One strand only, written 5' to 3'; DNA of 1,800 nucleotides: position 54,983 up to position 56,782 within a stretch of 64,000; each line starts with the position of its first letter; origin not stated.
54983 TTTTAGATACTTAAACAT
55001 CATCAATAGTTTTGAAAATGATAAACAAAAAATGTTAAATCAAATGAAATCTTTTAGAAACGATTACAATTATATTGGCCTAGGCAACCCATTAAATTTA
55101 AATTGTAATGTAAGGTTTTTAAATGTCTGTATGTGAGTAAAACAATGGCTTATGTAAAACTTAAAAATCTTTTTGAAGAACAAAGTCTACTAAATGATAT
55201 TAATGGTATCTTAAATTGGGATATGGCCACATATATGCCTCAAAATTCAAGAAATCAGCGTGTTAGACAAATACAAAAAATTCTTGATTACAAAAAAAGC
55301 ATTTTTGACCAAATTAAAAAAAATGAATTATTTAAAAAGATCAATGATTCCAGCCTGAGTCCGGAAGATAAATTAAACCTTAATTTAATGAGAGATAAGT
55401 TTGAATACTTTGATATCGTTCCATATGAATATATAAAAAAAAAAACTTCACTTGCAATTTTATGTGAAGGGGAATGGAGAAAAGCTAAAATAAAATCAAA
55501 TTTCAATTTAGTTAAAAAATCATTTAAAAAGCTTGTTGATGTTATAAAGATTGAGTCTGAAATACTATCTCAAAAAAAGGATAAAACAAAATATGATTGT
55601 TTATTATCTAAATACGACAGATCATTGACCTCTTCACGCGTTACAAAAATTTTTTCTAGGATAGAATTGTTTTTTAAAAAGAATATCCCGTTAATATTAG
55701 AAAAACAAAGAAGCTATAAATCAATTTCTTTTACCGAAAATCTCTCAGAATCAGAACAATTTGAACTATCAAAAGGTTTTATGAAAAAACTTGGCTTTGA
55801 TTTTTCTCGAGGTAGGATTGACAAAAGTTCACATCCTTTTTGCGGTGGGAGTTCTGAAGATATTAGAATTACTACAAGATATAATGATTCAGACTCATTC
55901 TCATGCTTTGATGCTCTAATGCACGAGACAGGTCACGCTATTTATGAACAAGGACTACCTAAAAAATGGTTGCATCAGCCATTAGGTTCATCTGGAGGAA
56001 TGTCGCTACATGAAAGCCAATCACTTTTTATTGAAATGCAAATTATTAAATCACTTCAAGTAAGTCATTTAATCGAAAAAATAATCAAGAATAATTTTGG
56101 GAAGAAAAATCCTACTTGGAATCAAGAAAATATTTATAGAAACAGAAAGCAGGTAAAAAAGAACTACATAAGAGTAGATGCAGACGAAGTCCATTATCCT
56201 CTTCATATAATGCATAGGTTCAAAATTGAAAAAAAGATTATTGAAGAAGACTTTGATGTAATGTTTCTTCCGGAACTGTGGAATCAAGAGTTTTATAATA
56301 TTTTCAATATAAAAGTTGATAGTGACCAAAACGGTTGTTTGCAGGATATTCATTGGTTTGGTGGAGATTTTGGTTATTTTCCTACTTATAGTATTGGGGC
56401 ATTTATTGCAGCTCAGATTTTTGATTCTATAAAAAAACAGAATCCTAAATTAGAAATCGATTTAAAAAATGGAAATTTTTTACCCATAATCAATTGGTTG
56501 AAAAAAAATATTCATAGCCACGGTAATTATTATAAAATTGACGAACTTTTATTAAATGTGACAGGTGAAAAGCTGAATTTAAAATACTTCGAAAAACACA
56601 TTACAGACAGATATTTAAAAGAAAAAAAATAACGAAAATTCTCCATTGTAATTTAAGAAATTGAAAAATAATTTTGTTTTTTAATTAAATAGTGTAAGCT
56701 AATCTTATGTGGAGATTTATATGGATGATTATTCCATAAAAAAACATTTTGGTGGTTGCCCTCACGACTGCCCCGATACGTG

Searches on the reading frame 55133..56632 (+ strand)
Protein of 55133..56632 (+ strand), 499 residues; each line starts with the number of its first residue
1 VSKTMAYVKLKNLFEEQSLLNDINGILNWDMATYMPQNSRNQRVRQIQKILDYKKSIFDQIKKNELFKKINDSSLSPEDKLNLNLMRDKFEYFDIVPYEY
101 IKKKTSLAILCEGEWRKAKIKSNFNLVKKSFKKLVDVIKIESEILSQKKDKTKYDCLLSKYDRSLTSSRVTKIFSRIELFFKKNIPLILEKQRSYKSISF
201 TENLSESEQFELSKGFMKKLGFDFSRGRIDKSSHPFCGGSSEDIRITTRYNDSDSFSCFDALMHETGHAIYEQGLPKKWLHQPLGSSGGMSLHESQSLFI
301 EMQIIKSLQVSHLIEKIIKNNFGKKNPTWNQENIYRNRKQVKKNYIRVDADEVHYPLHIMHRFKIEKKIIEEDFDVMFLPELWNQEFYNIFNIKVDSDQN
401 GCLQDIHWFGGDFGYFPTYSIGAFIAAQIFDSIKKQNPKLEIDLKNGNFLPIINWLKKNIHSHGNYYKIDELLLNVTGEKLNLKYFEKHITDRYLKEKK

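Call 19: search_protein_families(library=pfam, proteins=[window:55133-56632:+], max_evalue=0.00001)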
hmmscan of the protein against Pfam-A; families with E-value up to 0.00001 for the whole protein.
window:55133-56632:+ (499 aa): 1 family
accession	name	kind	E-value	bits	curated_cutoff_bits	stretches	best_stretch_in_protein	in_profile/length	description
PF02074.21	Peptidase_M32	-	1.8e-134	449.5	25.1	1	10-494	2-489/489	Carboxypeptidase Taq (M32) metallopeptidase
